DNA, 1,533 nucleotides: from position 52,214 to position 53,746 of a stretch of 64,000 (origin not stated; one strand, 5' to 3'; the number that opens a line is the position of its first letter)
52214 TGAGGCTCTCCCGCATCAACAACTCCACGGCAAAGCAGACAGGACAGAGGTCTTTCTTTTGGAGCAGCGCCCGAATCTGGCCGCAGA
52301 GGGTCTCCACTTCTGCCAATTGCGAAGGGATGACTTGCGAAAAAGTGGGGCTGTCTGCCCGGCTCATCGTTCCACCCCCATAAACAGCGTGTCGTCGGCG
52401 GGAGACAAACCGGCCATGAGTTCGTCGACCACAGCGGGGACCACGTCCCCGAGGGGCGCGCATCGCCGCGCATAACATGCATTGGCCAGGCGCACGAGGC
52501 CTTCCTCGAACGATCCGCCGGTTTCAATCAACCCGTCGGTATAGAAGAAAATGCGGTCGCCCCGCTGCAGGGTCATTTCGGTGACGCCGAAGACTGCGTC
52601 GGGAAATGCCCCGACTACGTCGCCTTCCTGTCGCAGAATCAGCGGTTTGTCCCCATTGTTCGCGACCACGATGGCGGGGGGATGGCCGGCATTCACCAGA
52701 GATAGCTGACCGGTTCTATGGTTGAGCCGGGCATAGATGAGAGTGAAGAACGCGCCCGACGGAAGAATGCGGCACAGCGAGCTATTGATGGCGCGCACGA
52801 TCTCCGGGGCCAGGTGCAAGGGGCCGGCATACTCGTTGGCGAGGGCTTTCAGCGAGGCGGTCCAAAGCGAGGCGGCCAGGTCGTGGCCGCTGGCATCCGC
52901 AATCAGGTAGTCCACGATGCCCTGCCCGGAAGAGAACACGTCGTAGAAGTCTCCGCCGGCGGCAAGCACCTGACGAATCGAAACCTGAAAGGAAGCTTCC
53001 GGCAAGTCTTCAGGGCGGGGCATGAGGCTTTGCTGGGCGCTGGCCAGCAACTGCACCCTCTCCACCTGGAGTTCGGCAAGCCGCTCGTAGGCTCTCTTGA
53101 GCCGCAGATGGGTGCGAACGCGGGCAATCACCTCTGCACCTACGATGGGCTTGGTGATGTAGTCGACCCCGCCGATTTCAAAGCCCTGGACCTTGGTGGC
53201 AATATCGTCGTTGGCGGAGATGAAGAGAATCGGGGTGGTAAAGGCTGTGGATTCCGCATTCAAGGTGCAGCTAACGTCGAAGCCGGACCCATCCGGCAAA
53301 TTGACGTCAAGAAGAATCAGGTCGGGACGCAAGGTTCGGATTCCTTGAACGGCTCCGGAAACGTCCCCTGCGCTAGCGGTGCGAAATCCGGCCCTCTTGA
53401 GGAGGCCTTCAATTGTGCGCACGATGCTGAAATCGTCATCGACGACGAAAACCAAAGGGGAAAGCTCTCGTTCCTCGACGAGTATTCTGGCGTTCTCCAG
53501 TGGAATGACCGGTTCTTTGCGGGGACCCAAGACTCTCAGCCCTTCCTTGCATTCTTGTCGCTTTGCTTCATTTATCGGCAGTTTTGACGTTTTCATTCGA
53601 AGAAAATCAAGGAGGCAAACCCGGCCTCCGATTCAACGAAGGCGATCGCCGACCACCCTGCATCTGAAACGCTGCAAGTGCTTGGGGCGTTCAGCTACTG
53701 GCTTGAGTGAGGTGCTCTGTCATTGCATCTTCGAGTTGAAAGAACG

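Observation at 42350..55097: Ten-gene cluster fusing a complete chemosensory module to a partner-switching module and a PAS-REC-Hpt relay protein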

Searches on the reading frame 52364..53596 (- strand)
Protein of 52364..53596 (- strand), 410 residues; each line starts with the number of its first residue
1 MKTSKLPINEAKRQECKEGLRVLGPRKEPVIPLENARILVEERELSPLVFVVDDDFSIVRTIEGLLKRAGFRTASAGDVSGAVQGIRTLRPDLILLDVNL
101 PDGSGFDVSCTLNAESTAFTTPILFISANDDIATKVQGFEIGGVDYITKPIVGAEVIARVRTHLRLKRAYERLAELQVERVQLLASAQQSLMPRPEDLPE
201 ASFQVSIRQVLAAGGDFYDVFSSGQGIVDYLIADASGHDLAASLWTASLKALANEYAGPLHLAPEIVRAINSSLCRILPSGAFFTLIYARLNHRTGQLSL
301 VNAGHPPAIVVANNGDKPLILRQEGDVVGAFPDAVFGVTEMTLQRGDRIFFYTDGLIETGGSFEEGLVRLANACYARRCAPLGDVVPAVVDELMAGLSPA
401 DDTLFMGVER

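Call 3: search_protein_families(library=pfam, proteins=[window:52364-53596:-], max_evalue=0.01)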
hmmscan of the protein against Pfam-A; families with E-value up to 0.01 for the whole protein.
window:52364-53596:- (410 aa): 2 families
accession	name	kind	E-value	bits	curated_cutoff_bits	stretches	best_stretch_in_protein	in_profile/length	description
PF07228.17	SpoIIE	-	4.9e-35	121.7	25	1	231-408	8-189/192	Stage II sporulation protein E (SpoIIE)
PF00072.30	Response_reg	-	1.4e-22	80.4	30.2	1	49-160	1-110/111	Response regulator receiver domain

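Call 11: find_encoding_contigs(protein=window:52364-53596:-, flank=10000, max_places=4)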
Protein window:52364-53596:- (410 aa): 2 contigs read that carry it; 2 places shown.
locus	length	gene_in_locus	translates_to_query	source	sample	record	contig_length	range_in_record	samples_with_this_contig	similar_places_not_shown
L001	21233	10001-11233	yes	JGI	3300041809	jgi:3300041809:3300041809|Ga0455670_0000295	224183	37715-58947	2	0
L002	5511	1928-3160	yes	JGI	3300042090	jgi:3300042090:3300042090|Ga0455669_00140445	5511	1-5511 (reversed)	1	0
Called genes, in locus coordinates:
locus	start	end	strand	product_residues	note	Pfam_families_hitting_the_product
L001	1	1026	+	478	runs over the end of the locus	PF02321:OEP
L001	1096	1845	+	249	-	-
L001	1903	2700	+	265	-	PF01182:Glucosamine_iso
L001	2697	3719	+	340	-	PF02685:Glucokinase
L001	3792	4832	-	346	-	PF03544:TonB_C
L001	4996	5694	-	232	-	PF02517:Rce1-like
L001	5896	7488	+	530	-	-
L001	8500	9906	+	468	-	PF00989:PAS, PF13188:PAS_8 (faint), PF08448:PAS_4, PF13426:PAS_9, PF08447:PAS_3, PF00072:Response_reg, PF01627:Hpt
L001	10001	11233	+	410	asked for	PF00072:Response_reg, PF07228:SpoIIE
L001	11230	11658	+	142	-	PF13581:HATPase_c_2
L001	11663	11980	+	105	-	PF01740:STAS, PF13466:STAS_2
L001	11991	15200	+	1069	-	PF01627:Hpt, PF02895:H-kinase_dim, PF02518:HATPase_c, PF01584:CheW, PF00072:Response_reg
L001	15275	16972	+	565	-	PF00015:MCPsignal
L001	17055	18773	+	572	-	PF11845:Tll0287-like, PF00672:HAMP (weak), PF00015:MCPsignal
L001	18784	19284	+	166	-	PF01584:CheW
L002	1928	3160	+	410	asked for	PF00072:Response_reg, PF07228:SpoIIE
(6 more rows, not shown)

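Call 12: find_homologous_proteins(query=window:52364-53596:-, max_evalue=1e-20)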
Query window:52364-53596:- (410 aa): 1923 proteins with E <= 1e-20 among 8000 candidates; the best 120 are listed.
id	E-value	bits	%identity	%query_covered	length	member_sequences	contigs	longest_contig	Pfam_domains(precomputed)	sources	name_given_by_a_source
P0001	8.5e-251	850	100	95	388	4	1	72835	PF00072.31,PF07228.18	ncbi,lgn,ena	-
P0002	1.1e-211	721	88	92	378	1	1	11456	PF00072.31,PF07228.18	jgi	jgi:sigma-B regulation protein RsbU (phosphoserine phosphatase)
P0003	1.2e-192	658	82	90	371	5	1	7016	PF00072.31,PF07228.18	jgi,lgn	jgi:sigma-B regulation protein RsbU (phosphoserine phosphatase)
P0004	5.1e-191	653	80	89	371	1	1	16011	PF00072.31,PF07228.18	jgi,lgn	jgi:sigma-B regulation protein RsbU (phosphoserine phosphatase)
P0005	4.1e-190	650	80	91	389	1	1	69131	PF00072.31,PF07228.18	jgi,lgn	jgi:sigma-B regulation protein RsbU (phosphoserine phosphatase)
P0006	2.5e-189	647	80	90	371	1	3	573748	PF00072.31,PF07228.18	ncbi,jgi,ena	jgi:sigma-B regulation protein RsbU (phosphoserine phosphatase)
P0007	4.0e-189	647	79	90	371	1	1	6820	PF00072.31,PF07228.18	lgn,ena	-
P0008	4.2e-189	647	79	90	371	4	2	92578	PF00072.31,PF07228.18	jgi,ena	jgi:sigma-B regulation protein RsbU (phosphoserine phosphatase)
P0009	4.3e-189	647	79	90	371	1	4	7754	PF00072.31,PF07228.18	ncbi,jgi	jgi:sigma-B regulation protein RsbU (phosphoserine phosphatase)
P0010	6.1e-189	646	80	90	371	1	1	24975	PF00072.31,PF07228.18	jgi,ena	jgi:sigma-B regulation protein RsbU (phosphoserine phosphatase)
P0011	1.9e-188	644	79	90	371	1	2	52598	PF00072.31,PF07228.18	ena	-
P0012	2.4e-188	644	80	90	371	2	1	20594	PF00072.31,PF07228.18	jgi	jgi:sigma-B regulation protein RsbU (phosphoserine phosphatase)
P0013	8.0e-188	642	79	90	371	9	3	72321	PF00072.31,PF07228.18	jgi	jgi:sigma-B regulation protein RsbU (phosphoserine phosphatase)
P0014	6.6e-187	639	79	90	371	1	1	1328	PF00072.31,PF07228.18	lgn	-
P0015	9.2e-187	639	79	90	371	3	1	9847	PF00072.31,PF07228.18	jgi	-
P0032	5.0e-181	620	75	91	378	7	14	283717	PF00072.31,PF07228.18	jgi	jgi:sigma-B regulation protein RsbU (phosphoserine phosphatase)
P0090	1.5e-170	585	73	90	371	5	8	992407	PF00072.31,PF07228.18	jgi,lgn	jgi:sigma-B regulation protein RsbU (phosphoserine phosphatase)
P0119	1.0e-155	537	68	89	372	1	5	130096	PF00072.31,PF07228.18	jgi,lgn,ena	jgi:sigma-B regulation protein RsbU (phosphoserine phosphatase)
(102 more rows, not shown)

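Call 14: find_related_loci(query=A1, collection=genome_contigs, flank=10000)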
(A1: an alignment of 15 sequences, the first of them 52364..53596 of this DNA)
Query A1 (410 aa) in genome_contigs; peptide patterns used: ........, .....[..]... (x = any residue, [..] = any of these).
600 stretches matched a pattern (row limit reached: there are more); 597 encode a relative of the query (tblastn E <= 1e-3); the best 80 are kept; 80 distinct loci.
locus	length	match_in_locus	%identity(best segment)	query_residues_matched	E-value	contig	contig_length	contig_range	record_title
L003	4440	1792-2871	55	47-409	3e-115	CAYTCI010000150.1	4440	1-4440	MAG TPA_asm: uncultured Cytophagia bacterium isolate SRP220891_co4_34 genome assembly, contig: NODE_36593_length_4440_co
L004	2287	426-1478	52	59-409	3e-117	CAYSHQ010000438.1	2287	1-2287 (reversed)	MAG TPA_asm: uncultured Lentisphaerales bacterium isolate SRP272421_co4_402 genome assembly, contig: NODE_193995_length_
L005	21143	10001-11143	41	20-409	3e-86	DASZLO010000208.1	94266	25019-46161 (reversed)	MAG TPA_asm: Bryobacteraceae bacterium isolate SMAG_U5866 k141_4572750, whole genome shotgun sequence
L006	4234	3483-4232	53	49-298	3e-83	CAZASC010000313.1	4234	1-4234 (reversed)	MAG TPA_asm: uncultured Victivallales bacterium isolate binchicken_co3_499 genome assembly, contig: NODE_69739_length_42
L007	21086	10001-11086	40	46-406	7e-83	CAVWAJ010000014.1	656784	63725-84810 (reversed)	MAG: Terriglobia bacterium isolate MFD03726.bin.1.222 genome assembly, contig: contig_28358, whole genome shotgun sequen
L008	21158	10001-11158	40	28-409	3e-79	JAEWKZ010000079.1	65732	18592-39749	MAG: Proteobacteria bacterium isolate OH_PBrB_69 k127_283852, whole genome shotgun sequence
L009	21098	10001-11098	42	46-409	2e-78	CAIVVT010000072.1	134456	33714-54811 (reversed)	MAG: uncultured Acidobacteriia bacterium isolate AM_bin-3339 genome assembly, contig: bin-3339:072/332, whole genome sho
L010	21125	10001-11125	39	43-409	7e-78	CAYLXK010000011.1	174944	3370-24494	MAG TPA_asm: uncultured Bryobacter sp. isolate SRP287051_co2_208 genome assembly, contig: NODE_139_length_174944_cov_22.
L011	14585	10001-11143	40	33-409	3e-77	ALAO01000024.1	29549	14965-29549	MAG: Solidesulfovibrio magneticus str. Maddingley MBC34 contig_56.24, whole genome shotgun sequence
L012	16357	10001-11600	38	46-409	6e-73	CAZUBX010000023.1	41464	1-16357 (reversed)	MAG TPA_asm: uncultured Syntrophaceae bacterium isolate SRP302447_co2_74 genome assembly, contig: NODE_2637_length_41464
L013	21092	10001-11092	38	49-409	2e-71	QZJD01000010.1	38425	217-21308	MAG: Desulfobulbus sp. isolate SURF_48 Ga0104751_1001536, whole genome shotgun sequence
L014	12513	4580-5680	40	47-409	6e-71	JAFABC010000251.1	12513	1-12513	MAG: Proteobacteria bacterium isolate OH_SBB_109 k127_217862, whole genome shotgun sequence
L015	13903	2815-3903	37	49-409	2e-70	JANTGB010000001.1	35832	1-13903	MAG: Desulfobulbaceae bacterium isolate bin10037 c_000000000698, whole genome shotgun sequence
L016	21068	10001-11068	37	49-402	8e-68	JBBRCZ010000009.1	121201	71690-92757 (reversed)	MAG: Spirochaetia bacterium isolate Co_metawrap_2428 Cmw_2428_k141_4847585_length_121201_cov_20.9987, whole genome shotg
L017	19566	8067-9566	34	39-409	2e-67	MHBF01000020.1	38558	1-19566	MAG: Lentisphaerae bacterium GWF2_44_16 gwf2_scaffold_1367, whole genome shotgun sequence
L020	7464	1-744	39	149-394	6e-50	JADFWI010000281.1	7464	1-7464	MAG: Proteobacteria bacterium isolate C4.bin.21 k83_729507, whole genome shotgun sequence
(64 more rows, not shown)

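Call 25: find_encoding_contigs(protein=P0006, flank=10000, max_places=1)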
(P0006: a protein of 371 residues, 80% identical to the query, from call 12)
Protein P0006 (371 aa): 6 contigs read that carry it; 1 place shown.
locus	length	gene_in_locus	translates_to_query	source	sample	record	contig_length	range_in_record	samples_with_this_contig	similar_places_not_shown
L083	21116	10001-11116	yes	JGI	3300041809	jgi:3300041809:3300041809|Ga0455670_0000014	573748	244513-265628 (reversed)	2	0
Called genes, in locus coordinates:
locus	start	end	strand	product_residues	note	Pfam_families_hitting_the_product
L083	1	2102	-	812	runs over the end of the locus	PF12704:MacB_PCD, PF02687:FtsX, PF12704:MacB_PCD, PF02687:FtsX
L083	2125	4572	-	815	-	PF12704:MacB_PCD, PF02687:FtsX, PF12704:MacB_PCD, PF02687:FtsX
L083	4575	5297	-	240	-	PF00005:ABC_tran, PF02463:SMC_N (faint), PF13304:AAA_21 (faint)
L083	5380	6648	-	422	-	PF25989:YknX_C (weak)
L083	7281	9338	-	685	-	-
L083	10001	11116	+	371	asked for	PF00072:Response_reg, PF07228:SpoIIE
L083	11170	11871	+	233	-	PF13581:HATPase_c_2, PF02518:HATPase_c (faint), PF01740:STAS, PF13466:STAS_2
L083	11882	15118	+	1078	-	PF01627:Hpt, PF02895:H-kinase_dim, PF02518:HATPase_c, PF01584:CheW, PF00072:Response_reg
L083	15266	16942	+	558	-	PF12729:4HB_MCP_1, PF00672:HAMP (weak), PF00015:MCPsignal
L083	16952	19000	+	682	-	PF17201:Cache_3-Cache_2, PF17202:sCache_3_3, PF17203:sCache_3_2, PF00672:HAMP, PF00015:MCPsignal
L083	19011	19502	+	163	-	PF01584:CheW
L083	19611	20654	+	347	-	PF00072:Response_reg, PF01339:CheB_methylest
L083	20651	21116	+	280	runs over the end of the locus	PF03705:CheR_N (weak), PF01739:CheR, PF08242:Methyltransf_12 (faint)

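Call 26: find_encoding_contigs(protein=P0090, flank=10000, max_places=1)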
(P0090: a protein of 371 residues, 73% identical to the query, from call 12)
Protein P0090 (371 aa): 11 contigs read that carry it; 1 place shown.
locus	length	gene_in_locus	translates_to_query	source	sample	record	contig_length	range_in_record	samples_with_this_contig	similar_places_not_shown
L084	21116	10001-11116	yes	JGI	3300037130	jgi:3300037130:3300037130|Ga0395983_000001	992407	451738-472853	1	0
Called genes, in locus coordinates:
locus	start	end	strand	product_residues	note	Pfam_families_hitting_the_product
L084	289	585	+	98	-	-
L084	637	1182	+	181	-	PF00072:Response_reg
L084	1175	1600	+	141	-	PF00248:Aldo_ket_red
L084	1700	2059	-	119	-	-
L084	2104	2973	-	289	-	PF00578:AhpC-TSA, PF08534:Redoxin, PF00085:Thioredoxin (faint), PF13098:Thioredoxin_2, PF13905:Thioredoxin_8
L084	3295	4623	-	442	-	PF13701:DDE_Tnp_1_4, PF01609:DDE_Tnp_1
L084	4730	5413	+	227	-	PF00248:Aldo_ket_red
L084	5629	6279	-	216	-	PF00215:OMPdecase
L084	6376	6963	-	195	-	PF13580:SIS_2 (weak), PF01380:SIS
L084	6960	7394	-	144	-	-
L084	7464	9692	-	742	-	-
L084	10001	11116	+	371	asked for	PF00072:Response_reg, PF07228:SpoIIE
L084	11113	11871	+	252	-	PF13581:HATPase_c_2, PF02518:HATPase_c (faint), PF01740:STAS, PF13466:STAS_2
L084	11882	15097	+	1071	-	PF01627:Hpt, PF02895:H-kinase_dim, PF02518:HATPase_c, PF01584:CheW, PF00072:Response_reg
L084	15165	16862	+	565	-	PF12729:4HB_MCP_1 (faint), PF00015:MCPsignal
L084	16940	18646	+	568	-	PF11845:Tll0287-like, PF00672:HAMP (weak), PF00015:MCPsignal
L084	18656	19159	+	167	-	PF01584:CheW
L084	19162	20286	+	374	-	PF00072:Response_reg, PF01339:CheB_methylest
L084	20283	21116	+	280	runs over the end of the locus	PF03705:CheR_N, PF01739:CheR, PF08242:Methyltransf_12 (faint)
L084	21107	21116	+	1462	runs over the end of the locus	PF00989:PAS, PF08448:PAS_4, PF13426:PAS_9, PF08447:PAS_3, PF08447:PAS_3, PF08448:PAS_4, PF00989:PAS, PF08447:PAS_3, +19 more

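Call 27: find_encoding_contigs(protein=P0119, flank=10000, max_places=1)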
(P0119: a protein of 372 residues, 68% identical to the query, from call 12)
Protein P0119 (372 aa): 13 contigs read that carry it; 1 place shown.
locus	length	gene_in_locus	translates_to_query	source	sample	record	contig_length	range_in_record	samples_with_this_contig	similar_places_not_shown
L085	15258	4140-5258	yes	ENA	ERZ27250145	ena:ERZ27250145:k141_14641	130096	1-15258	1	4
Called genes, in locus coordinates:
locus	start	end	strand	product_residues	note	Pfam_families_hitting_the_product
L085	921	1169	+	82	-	-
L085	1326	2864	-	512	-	PF01095:Pectinesterase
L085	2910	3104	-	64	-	-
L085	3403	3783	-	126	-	PF00072:Response_reg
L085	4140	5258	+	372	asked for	PF00072:Response_reg, PF07228:SpoIIE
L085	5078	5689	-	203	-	-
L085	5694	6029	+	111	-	PF01740:STAS, PF13466:STAS_2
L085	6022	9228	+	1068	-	PF01627:Hpt, PF02895:H-kinase_dim, PF02518:HATPase_c, PF01584:CheW, PF00072:Response_reg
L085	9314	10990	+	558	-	PF12729:4HB_MCP_1, PF00672:HAMP (weak), PF00015:MCPsignal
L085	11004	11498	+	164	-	PF01584:CheW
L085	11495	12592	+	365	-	PF00072:Response_reg, PF01339:CheB_methylest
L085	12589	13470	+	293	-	PF03705:CheR_N, PF08241:Methyltransf_11 (faint), PF01739:CheR, PF08242:Methyltransf_12 (faint)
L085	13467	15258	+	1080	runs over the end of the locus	PF02743:dCache_1, PF00672:HAMP, PF00512:HisKA, PF02518:HATPase_c, PF00072:Response_reg, PF01627:Hpt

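Call 32: find_encoding_contigs(protein=P0002, flank=10000, max_places=1)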
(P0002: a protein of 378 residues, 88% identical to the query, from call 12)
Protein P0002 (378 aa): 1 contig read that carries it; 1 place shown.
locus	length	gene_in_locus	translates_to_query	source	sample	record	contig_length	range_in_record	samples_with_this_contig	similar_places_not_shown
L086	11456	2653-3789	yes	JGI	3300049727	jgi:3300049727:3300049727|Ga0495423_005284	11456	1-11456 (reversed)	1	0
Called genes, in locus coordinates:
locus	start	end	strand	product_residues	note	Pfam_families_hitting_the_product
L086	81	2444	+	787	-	PF08447:PAS_3, PF00512:HisKA, PF02518:HATPase_c, PF00072:Response_reg, PF01627:Hpt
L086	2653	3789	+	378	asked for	PF00072:Response_reg, PF07228:SpoIIE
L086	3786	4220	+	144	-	PF13581:HATPase_c_2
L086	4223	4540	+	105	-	PF13466:STAS_2, PF01740:STAS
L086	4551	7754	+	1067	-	PF01627:Hpt, PF02895:H-kinase_dim, PF02518:HATPase_c, PF01584:CheW, PF00072:Response_reg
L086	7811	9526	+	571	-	PF00015:MCPsignal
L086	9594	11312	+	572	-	PF11845:Tll0287-like, PF00672:HAMP, PF00015:MCPsignal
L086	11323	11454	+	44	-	?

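Call 33: find_encoding_contigs(protein=P0005, flank=10000, max_places=1)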
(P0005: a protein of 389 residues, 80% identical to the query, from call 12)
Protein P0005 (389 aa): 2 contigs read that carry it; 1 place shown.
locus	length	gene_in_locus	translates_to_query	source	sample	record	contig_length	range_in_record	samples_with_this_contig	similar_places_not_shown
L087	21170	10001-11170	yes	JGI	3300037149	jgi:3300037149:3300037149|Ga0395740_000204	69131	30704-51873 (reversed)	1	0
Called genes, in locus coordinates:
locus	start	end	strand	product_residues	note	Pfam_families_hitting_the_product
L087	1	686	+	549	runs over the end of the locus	PF03063:Prismane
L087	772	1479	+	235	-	PF00027:cNMP_binding, PF13545:HTH_Crp_2, PF00325:Crp (weak)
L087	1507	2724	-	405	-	PF00190:Cupin_1, PF07883:Cupin_2, PF00190:Cupin_1, PF07883:Cupin_2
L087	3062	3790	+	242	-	PF00106:adh_short, PF01370:Epimerase (faint), PF13460:NAD_binding_10 (weak), PF13561:adh_short_C2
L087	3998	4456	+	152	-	PF00892:EamA (weak)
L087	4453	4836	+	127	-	-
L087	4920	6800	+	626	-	PF13231:PMT_2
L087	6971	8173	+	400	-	PF13506:Glyco_transf_21, PF13641:Glyco_tranf_2_3, PF00535:Glycos_transf_2, PF13632:Glyco_trans_2_3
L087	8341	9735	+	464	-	-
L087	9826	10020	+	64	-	-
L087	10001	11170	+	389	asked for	PF00072:Response_reg, PF07228:SpoIIE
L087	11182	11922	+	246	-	PF13581:HATPase_c_2, PF02518:HATPase_c (faint), PF01740:STAS, PF13466:STAS_2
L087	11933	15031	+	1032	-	PF01627:Hpt, PF02895:H-kinase_dim, PF02518:HATPase_c, PF01584:CheW, PF00072:Response_reg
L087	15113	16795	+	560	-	PF12729:4HB_MCP_1, PF00672:HAMP (weak), PF00015:MCPsignal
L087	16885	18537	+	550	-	PF11845:Tll0287-like, PF00672:HAMP (weak), PF00015:MCPsignal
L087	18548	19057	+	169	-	PF01584:CheW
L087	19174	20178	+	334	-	PF00072:Response_reg, PF01339:CheB_methylest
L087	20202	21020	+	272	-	PF03705:CheR_N, PF01739:CheR, PF08242:Methyltransf_12 (faint)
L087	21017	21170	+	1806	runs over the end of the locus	PF00989:PAS, PF08448:PAS_4, PF13426:PAS_9, PF00989:PAS, PF08448:PAS_4, PF13426:PAS_9, PF00989:PAS, PF08447:PAS_3, +25 more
